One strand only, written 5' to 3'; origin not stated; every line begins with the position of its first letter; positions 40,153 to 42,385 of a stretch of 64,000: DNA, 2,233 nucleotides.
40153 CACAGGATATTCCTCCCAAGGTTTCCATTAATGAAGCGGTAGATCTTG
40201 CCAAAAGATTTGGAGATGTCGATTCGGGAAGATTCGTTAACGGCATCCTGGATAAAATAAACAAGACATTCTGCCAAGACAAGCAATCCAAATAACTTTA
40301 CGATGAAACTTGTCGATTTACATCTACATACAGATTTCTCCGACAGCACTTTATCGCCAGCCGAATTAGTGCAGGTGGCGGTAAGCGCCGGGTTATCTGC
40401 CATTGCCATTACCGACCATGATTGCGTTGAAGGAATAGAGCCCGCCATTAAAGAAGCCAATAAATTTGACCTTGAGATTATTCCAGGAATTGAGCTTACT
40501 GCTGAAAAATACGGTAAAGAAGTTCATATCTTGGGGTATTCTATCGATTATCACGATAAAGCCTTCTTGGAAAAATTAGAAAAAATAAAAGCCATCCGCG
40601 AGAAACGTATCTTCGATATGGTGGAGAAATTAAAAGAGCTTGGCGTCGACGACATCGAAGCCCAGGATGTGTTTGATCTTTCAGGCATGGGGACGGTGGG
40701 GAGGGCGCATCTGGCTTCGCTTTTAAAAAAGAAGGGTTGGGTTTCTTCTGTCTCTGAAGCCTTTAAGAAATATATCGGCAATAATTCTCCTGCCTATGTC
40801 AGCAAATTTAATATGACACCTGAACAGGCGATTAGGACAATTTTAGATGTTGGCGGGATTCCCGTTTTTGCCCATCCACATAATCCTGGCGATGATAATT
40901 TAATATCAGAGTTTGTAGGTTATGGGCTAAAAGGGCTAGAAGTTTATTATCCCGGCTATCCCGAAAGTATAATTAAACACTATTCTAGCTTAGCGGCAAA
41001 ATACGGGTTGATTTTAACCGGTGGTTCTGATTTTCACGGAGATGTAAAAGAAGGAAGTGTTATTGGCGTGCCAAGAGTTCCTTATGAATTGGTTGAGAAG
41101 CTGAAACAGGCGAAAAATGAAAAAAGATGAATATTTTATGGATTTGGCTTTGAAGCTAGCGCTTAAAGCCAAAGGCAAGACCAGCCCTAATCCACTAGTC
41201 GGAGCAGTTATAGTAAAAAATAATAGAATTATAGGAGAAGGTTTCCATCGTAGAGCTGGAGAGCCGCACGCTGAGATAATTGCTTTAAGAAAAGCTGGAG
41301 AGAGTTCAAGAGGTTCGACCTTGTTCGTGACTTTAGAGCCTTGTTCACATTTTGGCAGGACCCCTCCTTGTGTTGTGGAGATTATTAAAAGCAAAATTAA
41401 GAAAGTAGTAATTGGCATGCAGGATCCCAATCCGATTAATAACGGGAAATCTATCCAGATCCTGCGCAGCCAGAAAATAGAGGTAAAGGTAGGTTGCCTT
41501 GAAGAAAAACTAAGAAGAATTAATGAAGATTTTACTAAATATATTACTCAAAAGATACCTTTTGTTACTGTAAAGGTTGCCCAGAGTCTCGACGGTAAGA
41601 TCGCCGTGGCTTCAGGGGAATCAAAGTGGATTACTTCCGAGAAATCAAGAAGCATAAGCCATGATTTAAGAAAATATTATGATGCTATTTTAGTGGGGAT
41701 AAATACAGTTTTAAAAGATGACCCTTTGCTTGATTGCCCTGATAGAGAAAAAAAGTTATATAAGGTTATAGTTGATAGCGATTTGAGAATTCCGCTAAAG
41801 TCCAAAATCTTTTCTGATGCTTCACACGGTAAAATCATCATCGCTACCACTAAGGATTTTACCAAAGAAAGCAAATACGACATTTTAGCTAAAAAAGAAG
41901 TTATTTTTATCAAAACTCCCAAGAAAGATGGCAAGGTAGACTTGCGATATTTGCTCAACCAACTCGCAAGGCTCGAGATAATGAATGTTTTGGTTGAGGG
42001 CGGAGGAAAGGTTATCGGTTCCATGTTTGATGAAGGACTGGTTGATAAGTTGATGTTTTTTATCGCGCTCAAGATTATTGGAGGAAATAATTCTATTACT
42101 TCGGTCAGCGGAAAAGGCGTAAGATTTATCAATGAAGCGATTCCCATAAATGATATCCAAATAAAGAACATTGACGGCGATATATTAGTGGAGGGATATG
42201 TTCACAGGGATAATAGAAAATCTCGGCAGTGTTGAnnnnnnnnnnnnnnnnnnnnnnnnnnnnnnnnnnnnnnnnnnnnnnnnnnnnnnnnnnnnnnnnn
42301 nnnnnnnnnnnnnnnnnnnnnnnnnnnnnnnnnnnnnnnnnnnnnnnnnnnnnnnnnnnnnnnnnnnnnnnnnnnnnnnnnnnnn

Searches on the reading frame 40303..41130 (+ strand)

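Call 96: search_protein_families(library=pfam, proteins=[window:40303-41130:+], max_evalue=0.00001)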
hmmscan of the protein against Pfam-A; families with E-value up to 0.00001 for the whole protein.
window:40303-41130:+ (275 aa): 1 family
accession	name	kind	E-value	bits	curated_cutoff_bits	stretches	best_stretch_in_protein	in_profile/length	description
PF02811.25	PHP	-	5e-15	56.6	26.4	1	5-77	1-76/164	PHP domain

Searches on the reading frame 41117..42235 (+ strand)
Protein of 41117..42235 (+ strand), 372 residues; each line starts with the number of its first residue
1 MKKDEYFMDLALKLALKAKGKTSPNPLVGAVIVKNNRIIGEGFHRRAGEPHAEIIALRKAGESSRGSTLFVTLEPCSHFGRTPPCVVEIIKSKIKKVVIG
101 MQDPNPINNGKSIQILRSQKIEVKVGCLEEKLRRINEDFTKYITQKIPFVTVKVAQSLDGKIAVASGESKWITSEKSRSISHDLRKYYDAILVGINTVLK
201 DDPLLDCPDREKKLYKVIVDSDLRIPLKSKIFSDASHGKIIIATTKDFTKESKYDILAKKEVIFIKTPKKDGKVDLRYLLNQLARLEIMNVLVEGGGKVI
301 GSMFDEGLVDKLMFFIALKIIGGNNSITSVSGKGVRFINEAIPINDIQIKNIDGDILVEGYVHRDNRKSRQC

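Call 96: search_protein_families(library=pfam, proteins=[window:41117-42235:+], max_evalue=0.00001)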
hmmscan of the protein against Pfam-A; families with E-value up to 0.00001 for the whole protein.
window:41117-42235:+ (372 aa): 4 families
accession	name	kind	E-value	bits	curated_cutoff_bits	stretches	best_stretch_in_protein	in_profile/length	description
PF01872.23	RibD_C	-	1e-45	156.5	24.1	1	148-353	1-192/197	RibD C-terminal domain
PF00383.29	dCMP_cyt_deam_1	-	5.7e-23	81.2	25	1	1-101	1-102/102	Cytidine and deoxycytidylate deaminase zinc-binding region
PF14437.12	MafB19-deam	-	1.5e-13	51.3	27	1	4-141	4-139/142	MafB19-like deaminase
PF18785.7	Inv-AAD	-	3.9e-06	27.2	26.5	0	48-133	23-125/129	Invertebrate-AID/APOBEC-deaminase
